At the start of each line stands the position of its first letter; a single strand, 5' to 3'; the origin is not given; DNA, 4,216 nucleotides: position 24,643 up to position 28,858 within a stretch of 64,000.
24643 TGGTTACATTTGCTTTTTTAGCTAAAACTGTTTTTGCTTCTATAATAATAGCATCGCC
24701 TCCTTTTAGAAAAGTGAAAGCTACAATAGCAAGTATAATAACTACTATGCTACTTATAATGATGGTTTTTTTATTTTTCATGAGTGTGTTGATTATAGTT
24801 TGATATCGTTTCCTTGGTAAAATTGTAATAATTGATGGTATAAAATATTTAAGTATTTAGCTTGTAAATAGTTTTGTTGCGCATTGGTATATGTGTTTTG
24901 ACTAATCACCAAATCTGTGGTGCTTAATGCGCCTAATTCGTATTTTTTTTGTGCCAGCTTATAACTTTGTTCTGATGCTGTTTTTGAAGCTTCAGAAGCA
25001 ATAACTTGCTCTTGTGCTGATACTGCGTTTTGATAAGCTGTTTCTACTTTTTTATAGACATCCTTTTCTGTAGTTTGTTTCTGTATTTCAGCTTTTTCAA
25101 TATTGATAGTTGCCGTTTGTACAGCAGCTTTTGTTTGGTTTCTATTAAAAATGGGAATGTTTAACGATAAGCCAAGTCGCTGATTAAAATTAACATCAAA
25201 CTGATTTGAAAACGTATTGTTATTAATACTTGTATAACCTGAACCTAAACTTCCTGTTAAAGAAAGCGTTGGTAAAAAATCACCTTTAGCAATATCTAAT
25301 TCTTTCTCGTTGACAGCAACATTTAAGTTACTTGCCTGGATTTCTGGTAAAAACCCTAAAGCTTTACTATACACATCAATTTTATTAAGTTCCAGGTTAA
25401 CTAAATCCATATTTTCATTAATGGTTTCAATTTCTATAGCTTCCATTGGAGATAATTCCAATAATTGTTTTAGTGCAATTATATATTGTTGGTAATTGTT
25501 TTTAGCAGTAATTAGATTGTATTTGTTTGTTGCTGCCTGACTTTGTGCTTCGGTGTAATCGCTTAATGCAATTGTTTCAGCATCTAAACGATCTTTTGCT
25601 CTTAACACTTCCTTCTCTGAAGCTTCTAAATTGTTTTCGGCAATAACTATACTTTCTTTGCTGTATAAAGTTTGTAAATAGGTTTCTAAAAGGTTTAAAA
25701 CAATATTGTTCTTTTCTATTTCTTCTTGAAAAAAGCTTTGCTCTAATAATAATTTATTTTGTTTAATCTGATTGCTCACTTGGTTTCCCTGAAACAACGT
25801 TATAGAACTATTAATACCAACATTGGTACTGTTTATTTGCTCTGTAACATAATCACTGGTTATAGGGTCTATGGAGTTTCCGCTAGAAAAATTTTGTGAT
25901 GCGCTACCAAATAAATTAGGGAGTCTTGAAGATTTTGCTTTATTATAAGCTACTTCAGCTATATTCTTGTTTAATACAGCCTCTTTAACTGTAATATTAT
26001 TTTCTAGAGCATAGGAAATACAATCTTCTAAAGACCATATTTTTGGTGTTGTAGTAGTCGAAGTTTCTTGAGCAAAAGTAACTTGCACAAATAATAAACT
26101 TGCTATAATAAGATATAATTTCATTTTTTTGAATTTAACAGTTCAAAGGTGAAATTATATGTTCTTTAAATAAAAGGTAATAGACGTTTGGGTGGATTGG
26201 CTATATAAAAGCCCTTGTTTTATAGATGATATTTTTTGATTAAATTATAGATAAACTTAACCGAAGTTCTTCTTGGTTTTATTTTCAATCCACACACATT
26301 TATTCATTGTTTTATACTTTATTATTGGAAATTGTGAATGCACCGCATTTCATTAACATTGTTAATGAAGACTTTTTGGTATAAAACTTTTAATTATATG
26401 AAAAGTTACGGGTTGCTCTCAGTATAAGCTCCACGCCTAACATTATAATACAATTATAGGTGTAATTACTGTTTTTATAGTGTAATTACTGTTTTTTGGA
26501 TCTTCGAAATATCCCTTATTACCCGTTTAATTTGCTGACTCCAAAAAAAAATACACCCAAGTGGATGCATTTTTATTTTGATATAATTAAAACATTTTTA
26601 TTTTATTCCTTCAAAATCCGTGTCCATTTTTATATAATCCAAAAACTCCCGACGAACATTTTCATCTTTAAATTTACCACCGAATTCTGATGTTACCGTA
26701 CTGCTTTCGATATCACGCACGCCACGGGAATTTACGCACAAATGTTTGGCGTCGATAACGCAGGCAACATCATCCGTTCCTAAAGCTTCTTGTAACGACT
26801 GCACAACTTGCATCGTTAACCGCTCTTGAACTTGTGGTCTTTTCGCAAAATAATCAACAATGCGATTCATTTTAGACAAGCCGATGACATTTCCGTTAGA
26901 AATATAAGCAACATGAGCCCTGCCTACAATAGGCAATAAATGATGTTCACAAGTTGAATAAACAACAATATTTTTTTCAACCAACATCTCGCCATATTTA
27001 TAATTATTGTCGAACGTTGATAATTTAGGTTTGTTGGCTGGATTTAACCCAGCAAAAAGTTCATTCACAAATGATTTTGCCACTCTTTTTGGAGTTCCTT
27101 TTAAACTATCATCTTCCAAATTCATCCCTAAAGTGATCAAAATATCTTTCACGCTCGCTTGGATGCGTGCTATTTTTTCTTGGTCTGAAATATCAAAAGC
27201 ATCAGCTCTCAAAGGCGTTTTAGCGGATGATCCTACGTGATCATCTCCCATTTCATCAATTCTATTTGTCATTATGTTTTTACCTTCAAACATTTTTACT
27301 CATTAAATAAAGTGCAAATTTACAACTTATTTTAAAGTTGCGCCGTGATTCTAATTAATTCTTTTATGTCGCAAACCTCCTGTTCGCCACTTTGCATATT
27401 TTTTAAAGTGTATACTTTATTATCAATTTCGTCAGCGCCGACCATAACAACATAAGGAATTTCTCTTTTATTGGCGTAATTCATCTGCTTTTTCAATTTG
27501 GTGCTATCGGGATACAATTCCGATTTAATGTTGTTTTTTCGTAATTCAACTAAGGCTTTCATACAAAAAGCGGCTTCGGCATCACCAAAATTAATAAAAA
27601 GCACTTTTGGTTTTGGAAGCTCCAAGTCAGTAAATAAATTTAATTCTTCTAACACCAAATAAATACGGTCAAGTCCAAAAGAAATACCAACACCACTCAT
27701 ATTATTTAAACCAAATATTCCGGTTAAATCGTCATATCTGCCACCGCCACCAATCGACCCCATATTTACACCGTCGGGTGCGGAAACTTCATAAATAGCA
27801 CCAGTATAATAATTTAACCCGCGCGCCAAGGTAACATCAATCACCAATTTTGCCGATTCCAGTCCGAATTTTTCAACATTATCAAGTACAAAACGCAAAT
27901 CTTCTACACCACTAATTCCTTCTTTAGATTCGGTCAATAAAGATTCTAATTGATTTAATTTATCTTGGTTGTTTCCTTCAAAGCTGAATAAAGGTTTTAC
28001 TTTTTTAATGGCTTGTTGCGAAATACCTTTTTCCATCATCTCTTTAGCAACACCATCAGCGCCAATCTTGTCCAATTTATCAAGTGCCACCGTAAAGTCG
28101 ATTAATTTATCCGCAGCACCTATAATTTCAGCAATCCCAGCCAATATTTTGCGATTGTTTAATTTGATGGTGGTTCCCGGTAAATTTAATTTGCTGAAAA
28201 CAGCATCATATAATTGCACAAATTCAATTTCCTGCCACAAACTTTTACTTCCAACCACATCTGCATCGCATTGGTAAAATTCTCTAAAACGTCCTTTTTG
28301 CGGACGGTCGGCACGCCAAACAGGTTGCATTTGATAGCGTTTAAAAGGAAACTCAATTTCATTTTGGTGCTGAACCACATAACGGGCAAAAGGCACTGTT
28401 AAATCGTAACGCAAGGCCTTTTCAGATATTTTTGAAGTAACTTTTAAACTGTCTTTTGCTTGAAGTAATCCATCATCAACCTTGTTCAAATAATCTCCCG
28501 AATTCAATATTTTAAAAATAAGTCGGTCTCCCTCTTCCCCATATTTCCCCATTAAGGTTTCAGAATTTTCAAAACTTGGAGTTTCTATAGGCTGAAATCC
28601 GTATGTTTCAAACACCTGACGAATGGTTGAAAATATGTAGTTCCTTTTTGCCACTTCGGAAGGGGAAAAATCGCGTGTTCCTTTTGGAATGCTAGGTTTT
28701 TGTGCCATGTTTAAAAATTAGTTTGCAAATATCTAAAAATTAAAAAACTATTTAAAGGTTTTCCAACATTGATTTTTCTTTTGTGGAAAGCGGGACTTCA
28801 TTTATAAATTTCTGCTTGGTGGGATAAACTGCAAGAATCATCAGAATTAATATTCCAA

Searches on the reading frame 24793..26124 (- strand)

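Call 85: search_protein_families(library=pfam, proteins=[window:24793-26124:-], max_evalue=0.00001)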
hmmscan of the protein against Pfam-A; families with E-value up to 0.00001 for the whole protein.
window:24793-26124:- (443 aa): 1 family
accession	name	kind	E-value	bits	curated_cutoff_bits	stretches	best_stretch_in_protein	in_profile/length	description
PF02321.23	OEP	-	5.5e-59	199.6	22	2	251-433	4-183/187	Outer membrane efflux protein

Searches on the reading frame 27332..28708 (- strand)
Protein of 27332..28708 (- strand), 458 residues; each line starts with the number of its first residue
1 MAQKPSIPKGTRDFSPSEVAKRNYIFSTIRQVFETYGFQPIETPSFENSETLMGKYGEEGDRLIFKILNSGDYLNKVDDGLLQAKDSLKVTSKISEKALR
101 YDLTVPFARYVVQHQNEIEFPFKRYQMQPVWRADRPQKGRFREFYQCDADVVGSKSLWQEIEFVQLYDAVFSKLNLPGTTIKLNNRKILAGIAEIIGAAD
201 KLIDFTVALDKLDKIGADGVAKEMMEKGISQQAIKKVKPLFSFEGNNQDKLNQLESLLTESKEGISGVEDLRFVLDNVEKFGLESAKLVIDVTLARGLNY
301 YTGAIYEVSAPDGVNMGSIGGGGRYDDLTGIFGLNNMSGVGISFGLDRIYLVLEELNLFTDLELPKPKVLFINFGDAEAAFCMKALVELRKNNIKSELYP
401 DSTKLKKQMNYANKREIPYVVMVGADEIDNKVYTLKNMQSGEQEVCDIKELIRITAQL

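Call 85: search_protein_families(library=pfam, proteins=[window:27332-28708:-], max_evalue=0.00001)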
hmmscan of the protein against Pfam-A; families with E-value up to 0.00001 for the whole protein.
window:27332-28708:- (458 aa): 2 families
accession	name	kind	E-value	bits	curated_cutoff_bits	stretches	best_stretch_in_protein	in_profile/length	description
PF13393.11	tRNA-synt_His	-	8e-39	134.1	25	2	86-349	53-308/308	Histidyl-tRNA synthetase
PF03129.25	HGTP_anticodon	-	4.9e-14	52.7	21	1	369-453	2-89/94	Anticodon binding domain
